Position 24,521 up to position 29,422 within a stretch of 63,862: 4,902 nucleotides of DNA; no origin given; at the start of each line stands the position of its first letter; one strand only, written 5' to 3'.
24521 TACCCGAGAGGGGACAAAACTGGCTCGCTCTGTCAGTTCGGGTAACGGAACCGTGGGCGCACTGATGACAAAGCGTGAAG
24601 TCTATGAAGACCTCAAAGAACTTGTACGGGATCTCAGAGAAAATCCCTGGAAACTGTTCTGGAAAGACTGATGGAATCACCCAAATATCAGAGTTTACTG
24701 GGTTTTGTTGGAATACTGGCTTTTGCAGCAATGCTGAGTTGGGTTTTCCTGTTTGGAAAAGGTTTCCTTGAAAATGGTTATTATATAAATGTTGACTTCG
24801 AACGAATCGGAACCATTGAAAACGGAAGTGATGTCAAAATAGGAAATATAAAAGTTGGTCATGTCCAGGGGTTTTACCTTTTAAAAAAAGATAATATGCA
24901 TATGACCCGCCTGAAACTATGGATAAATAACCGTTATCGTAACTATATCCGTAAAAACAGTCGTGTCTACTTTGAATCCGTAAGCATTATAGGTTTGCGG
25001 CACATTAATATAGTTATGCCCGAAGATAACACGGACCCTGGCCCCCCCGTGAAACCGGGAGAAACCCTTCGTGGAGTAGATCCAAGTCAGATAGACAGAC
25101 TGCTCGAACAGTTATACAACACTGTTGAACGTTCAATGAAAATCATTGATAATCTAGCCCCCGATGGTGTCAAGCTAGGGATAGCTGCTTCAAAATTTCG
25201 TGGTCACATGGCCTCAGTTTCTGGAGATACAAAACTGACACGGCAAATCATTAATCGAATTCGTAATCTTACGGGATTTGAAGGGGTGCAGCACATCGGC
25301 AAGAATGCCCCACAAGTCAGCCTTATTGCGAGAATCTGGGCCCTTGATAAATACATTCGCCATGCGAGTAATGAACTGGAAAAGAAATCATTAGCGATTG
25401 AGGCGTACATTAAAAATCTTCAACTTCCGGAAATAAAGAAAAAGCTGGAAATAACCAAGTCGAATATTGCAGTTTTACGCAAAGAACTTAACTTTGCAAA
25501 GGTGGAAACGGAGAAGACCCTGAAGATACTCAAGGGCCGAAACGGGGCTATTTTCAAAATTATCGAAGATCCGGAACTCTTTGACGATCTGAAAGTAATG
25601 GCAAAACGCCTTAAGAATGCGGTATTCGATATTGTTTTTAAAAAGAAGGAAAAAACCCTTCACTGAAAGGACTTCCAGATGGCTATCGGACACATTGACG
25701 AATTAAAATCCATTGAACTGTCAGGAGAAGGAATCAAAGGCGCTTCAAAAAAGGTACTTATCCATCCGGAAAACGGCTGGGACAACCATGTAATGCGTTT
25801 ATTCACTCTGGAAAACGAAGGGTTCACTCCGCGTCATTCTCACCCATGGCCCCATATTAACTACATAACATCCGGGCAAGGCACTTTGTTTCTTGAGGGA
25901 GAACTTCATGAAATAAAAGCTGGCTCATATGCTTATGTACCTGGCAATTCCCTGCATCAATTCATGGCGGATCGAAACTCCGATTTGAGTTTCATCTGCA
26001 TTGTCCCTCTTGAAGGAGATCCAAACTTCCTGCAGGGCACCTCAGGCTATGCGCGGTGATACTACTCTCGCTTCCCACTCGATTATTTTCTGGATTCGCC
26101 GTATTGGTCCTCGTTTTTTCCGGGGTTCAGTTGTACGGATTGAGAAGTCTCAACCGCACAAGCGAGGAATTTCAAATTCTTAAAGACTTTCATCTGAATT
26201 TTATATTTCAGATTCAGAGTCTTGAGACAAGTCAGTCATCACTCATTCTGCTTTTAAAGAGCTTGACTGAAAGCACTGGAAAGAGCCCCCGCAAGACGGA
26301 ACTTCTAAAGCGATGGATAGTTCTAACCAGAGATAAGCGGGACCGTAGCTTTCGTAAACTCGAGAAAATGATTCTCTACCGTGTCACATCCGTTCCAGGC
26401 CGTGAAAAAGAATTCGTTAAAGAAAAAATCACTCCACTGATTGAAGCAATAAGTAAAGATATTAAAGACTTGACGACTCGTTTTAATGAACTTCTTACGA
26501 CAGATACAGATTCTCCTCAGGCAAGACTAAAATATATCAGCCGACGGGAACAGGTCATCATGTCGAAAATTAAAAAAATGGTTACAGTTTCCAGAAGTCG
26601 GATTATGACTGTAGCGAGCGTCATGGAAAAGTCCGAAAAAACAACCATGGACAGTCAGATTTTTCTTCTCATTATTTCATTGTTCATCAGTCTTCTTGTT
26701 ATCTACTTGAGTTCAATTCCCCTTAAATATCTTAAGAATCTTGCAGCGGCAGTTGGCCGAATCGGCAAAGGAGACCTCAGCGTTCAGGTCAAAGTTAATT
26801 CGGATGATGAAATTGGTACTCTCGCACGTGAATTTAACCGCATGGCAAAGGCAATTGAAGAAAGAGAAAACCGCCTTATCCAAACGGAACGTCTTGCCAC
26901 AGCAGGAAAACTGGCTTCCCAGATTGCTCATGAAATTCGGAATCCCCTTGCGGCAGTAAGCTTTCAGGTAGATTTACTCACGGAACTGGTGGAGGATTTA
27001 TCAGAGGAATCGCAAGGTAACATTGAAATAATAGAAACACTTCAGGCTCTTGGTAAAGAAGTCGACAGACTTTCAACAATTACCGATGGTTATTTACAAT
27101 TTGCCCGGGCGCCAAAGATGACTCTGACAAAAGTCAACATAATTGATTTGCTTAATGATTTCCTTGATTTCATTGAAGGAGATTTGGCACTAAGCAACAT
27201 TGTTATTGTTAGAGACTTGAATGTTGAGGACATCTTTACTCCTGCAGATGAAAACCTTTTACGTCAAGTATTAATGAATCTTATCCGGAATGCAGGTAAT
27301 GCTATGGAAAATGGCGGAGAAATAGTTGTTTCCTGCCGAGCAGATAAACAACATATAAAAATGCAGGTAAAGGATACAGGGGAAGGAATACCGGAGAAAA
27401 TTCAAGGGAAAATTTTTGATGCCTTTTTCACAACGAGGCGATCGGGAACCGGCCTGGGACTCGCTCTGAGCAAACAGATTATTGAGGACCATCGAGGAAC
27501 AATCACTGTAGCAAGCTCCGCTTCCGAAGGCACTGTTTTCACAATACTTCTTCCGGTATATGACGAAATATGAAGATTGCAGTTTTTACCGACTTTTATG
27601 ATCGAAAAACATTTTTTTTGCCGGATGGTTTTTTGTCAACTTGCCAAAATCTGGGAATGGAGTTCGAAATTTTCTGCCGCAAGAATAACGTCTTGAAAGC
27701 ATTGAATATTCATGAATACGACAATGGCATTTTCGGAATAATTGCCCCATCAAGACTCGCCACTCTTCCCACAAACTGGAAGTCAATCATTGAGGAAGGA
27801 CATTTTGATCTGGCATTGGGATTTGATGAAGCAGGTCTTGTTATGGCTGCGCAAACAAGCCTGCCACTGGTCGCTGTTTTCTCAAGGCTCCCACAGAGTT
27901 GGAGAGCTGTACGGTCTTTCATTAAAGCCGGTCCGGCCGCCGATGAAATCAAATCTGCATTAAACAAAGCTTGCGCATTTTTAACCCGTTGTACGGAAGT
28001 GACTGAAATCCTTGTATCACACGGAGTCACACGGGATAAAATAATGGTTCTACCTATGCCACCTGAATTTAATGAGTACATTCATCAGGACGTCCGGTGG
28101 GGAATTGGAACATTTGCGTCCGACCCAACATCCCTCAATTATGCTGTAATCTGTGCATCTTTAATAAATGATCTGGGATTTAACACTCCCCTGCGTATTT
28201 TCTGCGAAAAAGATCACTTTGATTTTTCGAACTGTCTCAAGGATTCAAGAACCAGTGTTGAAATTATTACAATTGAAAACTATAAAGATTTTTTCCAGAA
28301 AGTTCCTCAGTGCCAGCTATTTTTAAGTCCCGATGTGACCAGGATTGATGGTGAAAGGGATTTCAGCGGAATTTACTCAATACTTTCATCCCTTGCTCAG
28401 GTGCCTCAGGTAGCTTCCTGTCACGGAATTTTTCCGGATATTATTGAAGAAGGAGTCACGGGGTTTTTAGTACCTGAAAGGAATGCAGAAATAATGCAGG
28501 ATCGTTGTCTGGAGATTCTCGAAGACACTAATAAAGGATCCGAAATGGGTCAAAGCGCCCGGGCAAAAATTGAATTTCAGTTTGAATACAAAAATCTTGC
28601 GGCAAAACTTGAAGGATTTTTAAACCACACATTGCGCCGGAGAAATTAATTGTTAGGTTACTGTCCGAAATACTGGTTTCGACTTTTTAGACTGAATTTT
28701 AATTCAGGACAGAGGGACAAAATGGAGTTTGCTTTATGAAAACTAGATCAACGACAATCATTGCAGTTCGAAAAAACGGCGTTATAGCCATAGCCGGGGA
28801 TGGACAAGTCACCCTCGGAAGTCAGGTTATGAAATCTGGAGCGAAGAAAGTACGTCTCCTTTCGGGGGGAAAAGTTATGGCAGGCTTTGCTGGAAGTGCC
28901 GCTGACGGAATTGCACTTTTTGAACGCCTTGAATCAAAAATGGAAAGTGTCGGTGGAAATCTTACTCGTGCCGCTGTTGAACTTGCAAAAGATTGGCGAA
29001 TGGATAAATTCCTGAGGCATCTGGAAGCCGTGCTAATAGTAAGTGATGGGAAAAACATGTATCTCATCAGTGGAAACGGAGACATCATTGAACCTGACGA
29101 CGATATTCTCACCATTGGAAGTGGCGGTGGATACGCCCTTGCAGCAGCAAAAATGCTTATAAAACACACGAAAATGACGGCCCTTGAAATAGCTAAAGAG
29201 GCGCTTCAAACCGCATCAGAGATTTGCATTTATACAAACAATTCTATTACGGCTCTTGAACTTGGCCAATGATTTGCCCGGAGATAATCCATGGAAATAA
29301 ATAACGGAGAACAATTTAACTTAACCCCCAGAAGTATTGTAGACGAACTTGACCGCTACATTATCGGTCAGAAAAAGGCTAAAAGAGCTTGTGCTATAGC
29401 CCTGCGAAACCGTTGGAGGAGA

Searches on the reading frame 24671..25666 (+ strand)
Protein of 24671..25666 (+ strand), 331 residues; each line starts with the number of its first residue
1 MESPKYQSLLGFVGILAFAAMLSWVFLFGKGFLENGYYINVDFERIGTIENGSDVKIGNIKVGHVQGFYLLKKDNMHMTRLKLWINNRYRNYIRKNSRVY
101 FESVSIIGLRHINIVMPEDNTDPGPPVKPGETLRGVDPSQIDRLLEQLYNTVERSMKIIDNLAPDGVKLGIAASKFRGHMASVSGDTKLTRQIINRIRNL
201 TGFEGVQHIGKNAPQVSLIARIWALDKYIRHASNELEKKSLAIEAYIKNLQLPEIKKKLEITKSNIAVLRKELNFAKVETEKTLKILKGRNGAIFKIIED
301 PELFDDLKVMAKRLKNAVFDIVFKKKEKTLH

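Call 14: search_protein_families(library=pfam, proteins=[window:24671-25666:+])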
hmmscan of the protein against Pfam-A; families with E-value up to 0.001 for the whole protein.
window:24671-25666:+ (331 aa): 1 family
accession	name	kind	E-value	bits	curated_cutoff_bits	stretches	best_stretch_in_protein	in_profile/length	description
PF02470.25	MlaD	-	1.5e-11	44.8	25.1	1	35-115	1-79/81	MlaD protein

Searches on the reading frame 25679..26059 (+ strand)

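Call 45: search_protein_families(library=pfam, proteins=[window:25679-26059:+], max_evalue=0.00001)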
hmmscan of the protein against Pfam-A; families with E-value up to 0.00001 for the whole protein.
window:25679-26059:+ (126 aa): 2 families
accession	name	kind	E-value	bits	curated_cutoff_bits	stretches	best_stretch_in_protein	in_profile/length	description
PF07883.17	Cupin_2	-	3.8e-12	46.2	27.2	1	41-109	2-70/70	Cupin domain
PF02311.25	AraC_binding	-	1.3e-09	38.4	21.1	1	45-108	12-74/135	AraC-like ligand binding domain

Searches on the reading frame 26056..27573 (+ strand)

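Call 45: search_protein_families(library=pfam, proteins=[window:26056-27573:+], max_evalue=0.00001)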
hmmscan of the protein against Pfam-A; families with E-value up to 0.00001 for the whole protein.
window:26056-27573:+ (505 aa): 3 families
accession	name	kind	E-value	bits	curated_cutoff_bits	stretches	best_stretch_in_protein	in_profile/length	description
PF02518.31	HATPase_c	-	1.2e-26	93.8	26.4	1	398-501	2-109/111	Histidine kinase-, DNA gyrase B-, and HSP90-like ATPase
PF00672.30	HAMP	-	2.2e-13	50.7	25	1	223-269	7-53/53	HAMP domain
PF00512.31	HisKA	-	2.4e-09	37.5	26.9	1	284-352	3-63/66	His Kinase A (phospho-acceptor) domain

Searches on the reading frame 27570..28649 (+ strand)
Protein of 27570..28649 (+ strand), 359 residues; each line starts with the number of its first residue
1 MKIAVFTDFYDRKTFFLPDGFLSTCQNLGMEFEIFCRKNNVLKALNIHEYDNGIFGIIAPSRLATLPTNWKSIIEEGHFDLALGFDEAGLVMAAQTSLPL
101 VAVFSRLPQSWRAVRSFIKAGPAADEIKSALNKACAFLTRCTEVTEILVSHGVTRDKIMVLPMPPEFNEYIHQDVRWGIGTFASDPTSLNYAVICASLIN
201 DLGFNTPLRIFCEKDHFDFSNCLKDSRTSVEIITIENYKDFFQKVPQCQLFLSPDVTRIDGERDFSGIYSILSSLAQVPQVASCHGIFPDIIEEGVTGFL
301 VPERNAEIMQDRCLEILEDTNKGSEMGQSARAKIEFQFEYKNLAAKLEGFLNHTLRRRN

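Call 14: search_protein_families(library=pfam, proteins=[window:27570-28649:+])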
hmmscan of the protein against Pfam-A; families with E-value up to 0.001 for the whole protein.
window:27570-28649:+ (359 aa): 2 families
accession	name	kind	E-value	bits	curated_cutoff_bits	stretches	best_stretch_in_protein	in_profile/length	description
PF00534.26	Glycos_transf_1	-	3.3e-06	27.2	26.4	1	276-332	115-171/172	Glycosyl transferases group 1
PF13692.12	Glyco_trans_1_4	-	6.5e-05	23.7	27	1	273-319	96-142/142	Glycosyl transferases group 1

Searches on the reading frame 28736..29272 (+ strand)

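Call 45: search_protein_families(library=pfam, proteins=[window:28736-29272:+], max_evalue=0.00001)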
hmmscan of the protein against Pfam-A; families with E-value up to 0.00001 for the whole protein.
window:28736-29272:+ (178 aa): 1 family
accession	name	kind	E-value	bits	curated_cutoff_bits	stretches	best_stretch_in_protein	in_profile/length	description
PF00227.31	Proteasome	-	5.3e-25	88.6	22.4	1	4-173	3-186/189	Proteasome subunit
